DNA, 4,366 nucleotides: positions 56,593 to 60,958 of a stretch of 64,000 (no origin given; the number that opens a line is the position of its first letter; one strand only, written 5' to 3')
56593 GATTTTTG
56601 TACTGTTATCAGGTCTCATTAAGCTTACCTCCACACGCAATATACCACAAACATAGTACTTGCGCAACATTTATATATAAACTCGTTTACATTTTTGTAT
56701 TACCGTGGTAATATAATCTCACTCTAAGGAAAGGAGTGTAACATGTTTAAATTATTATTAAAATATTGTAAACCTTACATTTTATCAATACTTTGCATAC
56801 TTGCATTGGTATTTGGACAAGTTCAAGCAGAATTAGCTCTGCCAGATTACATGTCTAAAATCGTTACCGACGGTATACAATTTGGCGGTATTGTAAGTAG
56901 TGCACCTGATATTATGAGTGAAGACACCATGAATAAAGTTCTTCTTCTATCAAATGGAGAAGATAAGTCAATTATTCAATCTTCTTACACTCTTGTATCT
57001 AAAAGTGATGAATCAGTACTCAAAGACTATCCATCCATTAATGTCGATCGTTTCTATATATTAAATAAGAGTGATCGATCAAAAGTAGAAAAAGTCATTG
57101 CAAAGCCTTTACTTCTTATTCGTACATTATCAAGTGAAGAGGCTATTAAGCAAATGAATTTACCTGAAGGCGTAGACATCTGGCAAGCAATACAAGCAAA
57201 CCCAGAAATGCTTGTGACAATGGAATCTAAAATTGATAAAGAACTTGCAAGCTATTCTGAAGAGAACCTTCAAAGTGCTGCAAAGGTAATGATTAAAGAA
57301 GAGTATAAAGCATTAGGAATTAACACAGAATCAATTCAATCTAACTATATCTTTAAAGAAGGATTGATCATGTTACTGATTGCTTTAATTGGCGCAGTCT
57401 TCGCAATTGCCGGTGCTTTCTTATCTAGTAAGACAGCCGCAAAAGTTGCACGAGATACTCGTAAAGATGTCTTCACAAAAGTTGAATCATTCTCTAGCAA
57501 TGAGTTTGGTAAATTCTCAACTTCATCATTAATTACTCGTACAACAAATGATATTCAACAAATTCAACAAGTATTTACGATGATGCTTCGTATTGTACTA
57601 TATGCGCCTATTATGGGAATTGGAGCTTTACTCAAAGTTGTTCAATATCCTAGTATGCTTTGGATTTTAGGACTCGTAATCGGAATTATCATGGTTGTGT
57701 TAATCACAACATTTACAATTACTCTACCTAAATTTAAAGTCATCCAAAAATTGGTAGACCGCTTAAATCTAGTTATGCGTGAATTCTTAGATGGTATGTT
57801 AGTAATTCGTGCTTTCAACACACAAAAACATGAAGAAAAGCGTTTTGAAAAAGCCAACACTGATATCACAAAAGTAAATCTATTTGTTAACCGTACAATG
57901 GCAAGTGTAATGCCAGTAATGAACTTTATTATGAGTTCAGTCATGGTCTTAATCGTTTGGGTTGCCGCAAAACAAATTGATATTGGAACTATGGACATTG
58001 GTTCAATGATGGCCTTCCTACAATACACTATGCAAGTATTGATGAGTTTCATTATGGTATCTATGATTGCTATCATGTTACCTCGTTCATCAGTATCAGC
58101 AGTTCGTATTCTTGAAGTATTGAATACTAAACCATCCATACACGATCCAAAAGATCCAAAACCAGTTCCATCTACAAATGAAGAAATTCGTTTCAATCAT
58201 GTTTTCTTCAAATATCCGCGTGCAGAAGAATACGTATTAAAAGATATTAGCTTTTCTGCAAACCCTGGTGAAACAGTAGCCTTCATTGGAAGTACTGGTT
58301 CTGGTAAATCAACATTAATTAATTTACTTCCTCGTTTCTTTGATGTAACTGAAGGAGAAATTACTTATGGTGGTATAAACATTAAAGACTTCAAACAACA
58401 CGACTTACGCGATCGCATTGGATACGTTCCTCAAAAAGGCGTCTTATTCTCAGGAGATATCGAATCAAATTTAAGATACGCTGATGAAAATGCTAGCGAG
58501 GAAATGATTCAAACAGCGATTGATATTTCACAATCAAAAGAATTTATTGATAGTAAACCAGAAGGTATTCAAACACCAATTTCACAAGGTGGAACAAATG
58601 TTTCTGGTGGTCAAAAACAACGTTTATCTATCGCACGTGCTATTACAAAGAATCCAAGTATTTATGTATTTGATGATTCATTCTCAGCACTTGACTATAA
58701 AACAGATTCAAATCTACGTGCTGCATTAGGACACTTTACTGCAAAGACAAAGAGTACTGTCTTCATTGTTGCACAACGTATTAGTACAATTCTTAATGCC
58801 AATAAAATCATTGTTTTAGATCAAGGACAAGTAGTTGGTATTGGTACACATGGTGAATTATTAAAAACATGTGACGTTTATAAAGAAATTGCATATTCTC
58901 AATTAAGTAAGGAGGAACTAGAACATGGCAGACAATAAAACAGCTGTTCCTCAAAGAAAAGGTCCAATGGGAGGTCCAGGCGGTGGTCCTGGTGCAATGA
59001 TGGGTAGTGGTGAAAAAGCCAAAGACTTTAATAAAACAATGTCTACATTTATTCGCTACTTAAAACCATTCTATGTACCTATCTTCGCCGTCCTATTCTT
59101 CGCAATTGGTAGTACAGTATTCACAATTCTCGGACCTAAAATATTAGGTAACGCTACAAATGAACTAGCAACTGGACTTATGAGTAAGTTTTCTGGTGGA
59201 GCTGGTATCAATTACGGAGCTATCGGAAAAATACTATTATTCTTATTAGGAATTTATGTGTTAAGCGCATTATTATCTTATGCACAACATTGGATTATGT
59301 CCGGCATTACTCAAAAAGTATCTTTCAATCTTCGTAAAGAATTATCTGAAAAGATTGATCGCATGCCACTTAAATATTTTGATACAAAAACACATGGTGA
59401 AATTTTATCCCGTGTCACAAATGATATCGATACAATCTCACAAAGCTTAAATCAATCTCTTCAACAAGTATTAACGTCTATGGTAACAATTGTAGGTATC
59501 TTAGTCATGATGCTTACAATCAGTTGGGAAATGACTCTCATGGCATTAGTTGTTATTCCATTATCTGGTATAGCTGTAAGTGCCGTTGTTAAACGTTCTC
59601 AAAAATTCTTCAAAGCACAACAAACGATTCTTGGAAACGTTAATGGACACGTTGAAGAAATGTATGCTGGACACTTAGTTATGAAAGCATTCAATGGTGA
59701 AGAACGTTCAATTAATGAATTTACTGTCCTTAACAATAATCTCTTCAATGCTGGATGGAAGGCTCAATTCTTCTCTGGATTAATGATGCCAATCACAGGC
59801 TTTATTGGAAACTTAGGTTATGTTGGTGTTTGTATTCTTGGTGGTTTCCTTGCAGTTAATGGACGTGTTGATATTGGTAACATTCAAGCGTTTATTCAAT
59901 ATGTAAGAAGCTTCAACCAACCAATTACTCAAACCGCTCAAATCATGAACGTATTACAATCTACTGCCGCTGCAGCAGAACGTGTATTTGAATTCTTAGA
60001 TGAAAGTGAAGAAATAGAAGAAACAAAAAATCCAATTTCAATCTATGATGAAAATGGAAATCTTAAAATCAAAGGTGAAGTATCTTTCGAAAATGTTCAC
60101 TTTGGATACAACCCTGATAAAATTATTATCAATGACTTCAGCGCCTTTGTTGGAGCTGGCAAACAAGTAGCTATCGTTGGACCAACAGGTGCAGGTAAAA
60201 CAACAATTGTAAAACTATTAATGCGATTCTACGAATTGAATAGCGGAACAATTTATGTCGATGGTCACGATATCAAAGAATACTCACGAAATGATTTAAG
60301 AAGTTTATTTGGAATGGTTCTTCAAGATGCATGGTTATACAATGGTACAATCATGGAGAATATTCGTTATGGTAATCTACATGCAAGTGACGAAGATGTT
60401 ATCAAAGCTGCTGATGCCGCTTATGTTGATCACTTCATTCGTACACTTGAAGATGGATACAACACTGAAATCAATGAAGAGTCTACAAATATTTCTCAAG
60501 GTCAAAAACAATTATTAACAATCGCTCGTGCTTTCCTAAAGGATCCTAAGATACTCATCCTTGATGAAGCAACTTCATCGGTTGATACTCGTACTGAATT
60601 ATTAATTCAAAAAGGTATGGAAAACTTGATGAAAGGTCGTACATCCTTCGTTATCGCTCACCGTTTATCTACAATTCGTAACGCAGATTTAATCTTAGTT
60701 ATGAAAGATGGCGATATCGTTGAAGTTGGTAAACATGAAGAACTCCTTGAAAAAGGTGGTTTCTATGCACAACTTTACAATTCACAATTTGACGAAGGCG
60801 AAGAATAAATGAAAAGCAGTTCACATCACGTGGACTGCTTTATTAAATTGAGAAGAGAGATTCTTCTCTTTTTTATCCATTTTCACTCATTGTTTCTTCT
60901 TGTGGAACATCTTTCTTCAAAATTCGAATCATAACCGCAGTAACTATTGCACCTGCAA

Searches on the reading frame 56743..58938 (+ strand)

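Call 36: search_protein_families(library=pfam, proteins=[window:56743-58938:+], max_evalue=0.00001)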
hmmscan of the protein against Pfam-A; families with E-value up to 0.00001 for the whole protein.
window:56743-58938:+ (731 aa): 2 families
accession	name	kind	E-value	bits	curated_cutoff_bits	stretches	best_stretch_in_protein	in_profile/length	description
PF00664.28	ABC_membrane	-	7.1e-29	101.8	28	1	208-435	45-273/274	ABC transporter transmembrane region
PF00005.33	ABC_tran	-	2.4e-27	96.6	25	1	499-647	1-136/137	ABC transporter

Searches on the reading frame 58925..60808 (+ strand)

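Call 36: search_protein_families(library=pfam, proteins=[window:58925-60808:+], max_evalue=0.00001)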
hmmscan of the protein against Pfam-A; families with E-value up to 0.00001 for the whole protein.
window:58925-60808:+ (627 aa): 2 families
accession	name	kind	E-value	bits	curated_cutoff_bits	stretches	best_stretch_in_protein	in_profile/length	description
PF00664.28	ABC_membrane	-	1.7e-54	185.8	28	1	53-333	1-273/274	ABC transporter transmembrane region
PF00005.33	ABC_tran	-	2.4e-29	103.1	25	1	403-551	2-137/137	ABC transporter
